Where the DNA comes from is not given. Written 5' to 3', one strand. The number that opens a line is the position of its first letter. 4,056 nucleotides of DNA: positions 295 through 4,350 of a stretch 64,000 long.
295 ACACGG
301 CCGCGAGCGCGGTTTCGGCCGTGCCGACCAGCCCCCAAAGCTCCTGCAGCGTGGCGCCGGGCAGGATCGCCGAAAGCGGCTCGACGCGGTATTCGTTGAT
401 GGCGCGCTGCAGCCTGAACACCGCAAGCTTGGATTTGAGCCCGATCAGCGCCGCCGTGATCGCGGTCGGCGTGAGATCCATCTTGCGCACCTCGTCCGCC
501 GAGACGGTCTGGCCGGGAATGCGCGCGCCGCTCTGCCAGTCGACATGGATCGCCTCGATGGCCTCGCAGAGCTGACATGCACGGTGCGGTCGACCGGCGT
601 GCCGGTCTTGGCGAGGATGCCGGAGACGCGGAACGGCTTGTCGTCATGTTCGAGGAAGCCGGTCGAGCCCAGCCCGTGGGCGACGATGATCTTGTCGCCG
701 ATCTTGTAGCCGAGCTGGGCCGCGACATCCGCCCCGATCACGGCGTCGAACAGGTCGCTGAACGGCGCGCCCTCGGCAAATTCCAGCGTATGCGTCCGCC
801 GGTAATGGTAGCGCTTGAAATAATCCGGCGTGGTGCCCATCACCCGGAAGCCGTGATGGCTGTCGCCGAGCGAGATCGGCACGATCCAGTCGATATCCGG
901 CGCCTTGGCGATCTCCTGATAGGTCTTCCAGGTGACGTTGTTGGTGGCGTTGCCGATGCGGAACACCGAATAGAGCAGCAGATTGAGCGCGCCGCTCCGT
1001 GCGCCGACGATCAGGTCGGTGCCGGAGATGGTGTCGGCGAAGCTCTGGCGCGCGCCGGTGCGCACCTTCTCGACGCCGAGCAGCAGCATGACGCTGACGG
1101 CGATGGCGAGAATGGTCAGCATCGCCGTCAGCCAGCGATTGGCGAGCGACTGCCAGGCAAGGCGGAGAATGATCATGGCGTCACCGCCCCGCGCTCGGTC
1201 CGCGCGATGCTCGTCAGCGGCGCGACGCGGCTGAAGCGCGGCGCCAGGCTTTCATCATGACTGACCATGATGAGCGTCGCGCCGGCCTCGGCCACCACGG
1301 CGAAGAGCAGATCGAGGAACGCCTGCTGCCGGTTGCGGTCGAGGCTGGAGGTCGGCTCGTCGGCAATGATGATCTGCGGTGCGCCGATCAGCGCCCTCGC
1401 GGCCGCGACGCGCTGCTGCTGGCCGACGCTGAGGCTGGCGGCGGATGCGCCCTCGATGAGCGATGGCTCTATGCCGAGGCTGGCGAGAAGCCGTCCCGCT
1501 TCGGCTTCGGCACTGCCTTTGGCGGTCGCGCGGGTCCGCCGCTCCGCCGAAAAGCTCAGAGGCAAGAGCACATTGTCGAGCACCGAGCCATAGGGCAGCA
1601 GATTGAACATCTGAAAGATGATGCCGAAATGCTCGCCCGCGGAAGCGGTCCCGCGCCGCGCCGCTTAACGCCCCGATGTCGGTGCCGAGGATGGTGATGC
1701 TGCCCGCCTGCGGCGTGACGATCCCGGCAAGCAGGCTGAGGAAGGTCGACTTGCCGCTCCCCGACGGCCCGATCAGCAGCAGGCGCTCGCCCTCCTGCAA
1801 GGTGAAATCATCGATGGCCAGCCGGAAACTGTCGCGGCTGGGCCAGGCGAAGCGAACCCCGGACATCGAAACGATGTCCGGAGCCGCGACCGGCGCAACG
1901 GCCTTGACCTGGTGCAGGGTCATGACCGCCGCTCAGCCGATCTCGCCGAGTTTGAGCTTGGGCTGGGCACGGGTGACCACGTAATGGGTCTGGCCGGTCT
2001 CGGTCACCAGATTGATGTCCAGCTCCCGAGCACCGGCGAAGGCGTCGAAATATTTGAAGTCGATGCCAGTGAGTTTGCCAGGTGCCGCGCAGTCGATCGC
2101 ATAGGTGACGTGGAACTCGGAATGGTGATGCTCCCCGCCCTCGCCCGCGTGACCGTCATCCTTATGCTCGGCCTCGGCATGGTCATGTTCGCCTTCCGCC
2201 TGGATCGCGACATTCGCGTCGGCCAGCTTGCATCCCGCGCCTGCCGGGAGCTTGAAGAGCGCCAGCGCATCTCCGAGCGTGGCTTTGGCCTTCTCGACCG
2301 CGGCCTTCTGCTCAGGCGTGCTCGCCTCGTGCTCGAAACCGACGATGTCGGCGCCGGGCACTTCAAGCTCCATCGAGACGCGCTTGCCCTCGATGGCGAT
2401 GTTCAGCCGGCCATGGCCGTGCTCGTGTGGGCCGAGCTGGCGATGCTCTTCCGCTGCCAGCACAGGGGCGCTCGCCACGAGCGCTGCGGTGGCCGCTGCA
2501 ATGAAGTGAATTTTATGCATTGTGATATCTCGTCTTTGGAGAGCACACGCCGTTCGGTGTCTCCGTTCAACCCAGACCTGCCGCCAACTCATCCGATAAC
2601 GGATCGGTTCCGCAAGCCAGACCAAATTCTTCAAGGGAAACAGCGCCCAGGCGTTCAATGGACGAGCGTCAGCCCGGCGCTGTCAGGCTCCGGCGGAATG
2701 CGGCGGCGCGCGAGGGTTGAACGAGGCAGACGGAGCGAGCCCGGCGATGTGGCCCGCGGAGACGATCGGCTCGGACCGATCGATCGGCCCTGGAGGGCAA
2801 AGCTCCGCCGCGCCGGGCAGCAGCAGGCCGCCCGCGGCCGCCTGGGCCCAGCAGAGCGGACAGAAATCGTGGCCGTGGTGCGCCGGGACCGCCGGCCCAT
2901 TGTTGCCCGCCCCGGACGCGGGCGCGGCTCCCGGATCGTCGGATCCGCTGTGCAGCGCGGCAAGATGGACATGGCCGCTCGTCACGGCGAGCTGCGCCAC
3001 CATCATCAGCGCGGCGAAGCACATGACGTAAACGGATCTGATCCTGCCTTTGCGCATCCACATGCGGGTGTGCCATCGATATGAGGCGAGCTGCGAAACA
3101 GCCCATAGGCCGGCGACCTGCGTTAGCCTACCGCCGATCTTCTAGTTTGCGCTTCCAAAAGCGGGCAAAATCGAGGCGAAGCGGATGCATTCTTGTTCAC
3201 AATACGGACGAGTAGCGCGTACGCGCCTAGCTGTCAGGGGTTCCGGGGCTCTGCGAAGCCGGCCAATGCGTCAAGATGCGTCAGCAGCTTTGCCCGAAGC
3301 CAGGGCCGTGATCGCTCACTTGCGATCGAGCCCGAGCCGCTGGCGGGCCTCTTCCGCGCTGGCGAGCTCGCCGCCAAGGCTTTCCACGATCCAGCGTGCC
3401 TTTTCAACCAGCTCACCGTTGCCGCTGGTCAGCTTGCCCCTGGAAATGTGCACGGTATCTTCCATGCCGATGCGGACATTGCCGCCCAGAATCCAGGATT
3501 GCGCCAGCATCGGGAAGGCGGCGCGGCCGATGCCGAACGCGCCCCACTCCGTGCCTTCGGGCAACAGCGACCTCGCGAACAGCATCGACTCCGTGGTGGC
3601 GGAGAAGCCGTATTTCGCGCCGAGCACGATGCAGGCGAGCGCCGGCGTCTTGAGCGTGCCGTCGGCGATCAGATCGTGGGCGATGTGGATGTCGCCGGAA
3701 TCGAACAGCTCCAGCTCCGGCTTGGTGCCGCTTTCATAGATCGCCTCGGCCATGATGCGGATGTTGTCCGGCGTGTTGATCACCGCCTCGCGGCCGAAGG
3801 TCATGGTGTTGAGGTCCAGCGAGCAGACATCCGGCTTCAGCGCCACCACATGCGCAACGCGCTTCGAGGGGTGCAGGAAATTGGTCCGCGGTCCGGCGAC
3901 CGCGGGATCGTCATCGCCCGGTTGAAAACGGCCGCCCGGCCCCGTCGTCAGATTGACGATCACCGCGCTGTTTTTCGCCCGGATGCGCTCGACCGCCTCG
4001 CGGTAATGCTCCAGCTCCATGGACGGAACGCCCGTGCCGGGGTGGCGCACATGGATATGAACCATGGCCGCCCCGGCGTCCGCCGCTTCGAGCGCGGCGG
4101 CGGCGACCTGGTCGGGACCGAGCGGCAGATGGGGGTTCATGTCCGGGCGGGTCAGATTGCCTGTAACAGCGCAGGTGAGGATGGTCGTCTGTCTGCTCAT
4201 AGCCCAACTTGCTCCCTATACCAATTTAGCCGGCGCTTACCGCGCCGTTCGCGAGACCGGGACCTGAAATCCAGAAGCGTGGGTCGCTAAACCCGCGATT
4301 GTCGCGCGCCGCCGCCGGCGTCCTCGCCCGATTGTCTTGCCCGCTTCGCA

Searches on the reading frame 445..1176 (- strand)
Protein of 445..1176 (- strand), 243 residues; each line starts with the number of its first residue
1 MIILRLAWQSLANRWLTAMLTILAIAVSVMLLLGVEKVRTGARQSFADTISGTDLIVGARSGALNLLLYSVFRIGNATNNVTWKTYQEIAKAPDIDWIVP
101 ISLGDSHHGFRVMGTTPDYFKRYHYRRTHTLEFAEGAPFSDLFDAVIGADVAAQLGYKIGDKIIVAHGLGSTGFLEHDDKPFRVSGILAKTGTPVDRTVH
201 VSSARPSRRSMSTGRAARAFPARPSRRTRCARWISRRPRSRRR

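Call 66: search_protein_families(library=pfam, proteins=[window:445-1176:-], max_evalue=0.00001)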
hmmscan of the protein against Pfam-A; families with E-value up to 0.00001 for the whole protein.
window:445-1176:- (243 aa): 1 family
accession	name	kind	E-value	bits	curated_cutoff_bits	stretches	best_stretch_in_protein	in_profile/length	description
PF12704.14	MacB_PCD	-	8e-17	62.6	27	1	19-203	2-173/207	MacB-like periplasmic core domain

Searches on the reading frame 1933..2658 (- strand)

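Call 66: search_protein_families(library=pfam, proteins=[window:1933-2658:-], max_evalue=0.00001)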
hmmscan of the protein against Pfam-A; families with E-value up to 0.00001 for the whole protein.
window:1933-2658:- (241 aa): 1 family
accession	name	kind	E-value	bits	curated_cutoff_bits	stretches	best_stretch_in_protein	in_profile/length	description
PF10986.14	ZrgA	-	7.1e-54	182.6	27.4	1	77-237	1-161/161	ZrgA family zinc uptake protein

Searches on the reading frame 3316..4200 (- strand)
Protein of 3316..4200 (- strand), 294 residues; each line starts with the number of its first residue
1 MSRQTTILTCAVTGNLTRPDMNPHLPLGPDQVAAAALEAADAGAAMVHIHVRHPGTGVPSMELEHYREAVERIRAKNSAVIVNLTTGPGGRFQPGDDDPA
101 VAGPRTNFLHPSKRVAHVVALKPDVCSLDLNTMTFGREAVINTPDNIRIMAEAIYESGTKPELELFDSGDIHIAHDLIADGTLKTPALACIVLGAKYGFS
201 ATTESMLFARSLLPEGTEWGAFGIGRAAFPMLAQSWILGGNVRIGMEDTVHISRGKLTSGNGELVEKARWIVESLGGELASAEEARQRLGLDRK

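Call 47: search_protein_families(library=pfam, proteins=[window:3316-4200:-], max_evalue=0.00001)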
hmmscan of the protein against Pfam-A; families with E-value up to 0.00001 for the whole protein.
window:3316-4200:- (294 aa): 1 family
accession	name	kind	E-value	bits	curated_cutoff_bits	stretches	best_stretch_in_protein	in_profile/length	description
PF05853.18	BKACE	-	1.9e-88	296.8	24.8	1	6-291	2-274/274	beta-keto acid cleavage enzyme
